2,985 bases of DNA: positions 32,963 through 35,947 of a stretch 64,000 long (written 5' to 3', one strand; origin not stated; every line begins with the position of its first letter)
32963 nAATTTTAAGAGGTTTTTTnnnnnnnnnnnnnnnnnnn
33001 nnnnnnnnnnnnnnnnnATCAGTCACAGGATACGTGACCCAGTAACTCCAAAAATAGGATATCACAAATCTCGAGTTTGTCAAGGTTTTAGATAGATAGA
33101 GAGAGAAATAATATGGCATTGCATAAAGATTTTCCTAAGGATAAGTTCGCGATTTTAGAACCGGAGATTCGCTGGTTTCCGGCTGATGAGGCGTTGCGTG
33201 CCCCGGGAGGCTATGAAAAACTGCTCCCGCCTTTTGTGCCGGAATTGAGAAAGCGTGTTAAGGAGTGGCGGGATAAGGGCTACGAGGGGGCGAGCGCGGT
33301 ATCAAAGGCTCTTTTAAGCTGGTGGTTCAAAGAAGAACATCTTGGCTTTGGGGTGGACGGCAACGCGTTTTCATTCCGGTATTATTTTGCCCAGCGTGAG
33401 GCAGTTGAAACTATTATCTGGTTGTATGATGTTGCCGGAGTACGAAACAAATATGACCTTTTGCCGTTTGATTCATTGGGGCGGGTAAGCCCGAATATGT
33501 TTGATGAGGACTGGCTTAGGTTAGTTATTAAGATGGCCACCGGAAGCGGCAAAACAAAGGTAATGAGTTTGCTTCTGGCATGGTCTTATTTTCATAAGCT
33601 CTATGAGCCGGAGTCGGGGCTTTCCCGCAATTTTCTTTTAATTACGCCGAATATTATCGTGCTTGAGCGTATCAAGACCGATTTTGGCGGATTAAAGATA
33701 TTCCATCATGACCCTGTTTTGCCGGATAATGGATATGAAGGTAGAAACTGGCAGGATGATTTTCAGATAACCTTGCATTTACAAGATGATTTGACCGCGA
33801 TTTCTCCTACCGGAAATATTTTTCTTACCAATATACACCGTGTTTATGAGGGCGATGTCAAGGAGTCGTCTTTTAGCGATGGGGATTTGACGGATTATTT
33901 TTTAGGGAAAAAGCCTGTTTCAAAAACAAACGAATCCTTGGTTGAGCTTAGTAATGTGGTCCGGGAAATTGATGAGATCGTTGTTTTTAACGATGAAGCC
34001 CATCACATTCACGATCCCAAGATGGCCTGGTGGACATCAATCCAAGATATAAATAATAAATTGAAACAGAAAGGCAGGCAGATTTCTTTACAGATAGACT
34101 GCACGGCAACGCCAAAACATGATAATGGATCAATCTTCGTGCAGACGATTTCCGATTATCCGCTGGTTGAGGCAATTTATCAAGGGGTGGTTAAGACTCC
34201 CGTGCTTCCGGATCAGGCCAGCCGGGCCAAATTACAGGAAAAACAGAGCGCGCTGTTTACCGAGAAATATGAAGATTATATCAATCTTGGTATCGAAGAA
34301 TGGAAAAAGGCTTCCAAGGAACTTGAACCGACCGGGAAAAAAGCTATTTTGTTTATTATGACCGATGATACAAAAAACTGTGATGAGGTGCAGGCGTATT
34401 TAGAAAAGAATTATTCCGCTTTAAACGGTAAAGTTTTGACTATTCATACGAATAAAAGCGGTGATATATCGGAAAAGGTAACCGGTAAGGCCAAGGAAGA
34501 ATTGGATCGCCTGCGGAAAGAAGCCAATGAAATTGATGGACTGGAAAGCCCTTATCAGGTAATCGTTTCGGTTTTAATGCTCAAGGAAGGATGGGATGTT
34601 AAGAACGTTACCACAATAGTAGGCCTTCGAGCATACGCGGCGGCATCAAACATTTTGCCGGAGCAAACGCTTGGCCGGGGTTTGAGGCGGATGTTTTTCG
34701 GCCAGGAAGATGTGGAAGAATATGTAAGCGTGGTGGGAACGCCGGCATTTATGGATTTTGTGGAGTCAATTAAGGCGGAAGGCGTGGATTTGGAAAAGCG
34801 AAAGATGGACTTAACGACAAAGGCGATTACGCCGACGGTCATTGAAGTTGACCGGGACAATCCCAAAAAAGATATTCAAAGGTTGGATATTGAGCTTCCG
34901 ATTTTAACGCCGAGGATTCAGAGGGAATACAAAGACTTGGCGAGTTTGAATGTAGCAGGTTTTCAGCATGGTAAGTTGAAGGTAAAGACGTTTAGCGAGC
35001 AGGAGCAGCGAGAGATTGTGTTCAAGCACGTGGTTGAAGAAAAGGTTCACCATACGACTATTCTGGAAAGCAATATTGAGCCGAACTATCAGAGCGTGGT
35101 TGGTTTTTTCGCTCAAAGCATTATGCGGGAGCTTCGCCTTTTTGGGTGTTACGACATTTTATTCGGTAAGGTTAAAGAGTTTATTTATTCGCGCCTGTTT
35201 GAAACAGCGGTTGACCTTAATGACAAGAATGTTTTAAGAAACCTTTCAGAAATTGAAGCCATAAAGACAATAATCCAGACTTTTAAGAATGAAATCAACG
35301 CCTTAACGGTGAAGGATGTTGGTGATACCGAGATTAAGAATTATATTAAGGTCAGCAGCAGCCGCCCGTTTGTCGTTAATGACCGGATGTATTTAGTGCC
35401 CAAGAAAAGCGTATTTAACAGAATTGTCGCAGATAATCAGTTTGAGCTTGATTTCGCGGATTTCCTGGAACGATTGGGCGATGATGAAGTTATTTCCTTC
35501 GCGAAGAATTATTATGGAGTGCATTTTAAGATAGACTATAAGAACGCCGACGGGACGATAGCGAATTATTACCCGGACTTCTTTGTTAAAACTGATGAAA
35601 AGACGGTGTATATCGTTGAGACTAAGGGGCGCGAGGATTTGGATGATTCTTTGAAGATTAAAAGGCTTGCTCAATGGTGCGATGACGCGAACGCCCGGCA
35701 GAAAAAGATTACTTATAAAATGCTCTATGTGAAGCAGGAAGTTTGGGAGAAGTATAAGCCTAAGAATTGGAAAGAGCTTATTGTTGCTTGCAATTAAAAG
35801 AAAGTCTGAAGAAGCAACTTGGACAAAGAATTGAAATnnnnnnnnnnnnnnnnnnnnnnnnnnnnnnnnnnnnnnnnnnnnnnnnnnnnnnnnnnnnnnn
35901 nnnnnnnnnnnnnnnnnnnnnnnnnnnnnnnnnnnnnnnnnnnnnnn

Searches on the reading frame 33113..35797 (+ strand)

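Call 3: search_protein_families(library=pfam, proteins=[window:33113-35797:+], max_evalue=1)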
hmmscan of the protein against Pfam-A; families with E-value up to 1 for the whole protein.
window:33113-35797:+ (894 aa): 5 families
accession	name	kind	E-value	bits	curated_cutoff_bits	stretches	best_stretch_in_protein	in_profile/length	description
PF04851.21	ResIII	-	1.7e-15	57.7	22.5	1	94-335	8-163/164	Type III restriction enzyme, res subunit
PF08722.17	Tn7_TnsA-like_N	-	3.8e-05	24.6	26.5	1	790-857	1-56/85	TnsA-like endonuclease N terminal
PF19778.5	RE_endonuc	-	0.0092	16.2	23.4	1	764-846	1-79/108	Endonuclease domain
PF00270.35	DEAD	-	0.054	13.7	26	0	137-185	17-59/167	DEAD/DEAH box helicase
PF00271.37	Helicase_C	-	0.16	12.6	23.5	1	406-523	13-106/110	Helicase conserved C-terminal domain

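Call 4: search_protein_families(library=padloc, proteins=[window:33113-35797:+], max_evalue=1)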
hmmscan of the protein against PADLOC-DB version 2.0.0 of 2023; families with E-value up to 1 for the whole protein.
window:33113-35797:+ (894 aa): 3 families
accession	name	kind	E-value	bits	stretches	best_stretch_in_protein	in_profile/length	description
PDLC03648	REase_III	-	1.9e-26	90.5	2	168-540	8-367/871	Type III restriction enzyme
PDLC03647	REase_III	-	5.6e-09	32.7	1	451-527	475-551/989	Type III restriction enzyme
PDLC03659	mREase_IV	-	0.0004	16.3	1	479-527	508-554/945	Type IV methyl-directed restriction enzyme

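Call 7: search_protein_families(library=ncbifam, proteins=[window:33113-35797:+], max_evalue=1)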
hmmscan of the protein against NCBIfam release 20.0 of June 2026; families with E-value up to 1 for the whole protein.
window:33113-35797:+ (894 aa): 1 family
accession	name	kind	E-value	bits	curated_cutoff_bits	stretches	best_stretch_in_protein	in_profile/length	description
NF046055.1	restr_BPTD_3080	equivalog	1.6e-86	291.2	800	2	40-388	69-411/970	BPTD_3080 family restriction endonuclease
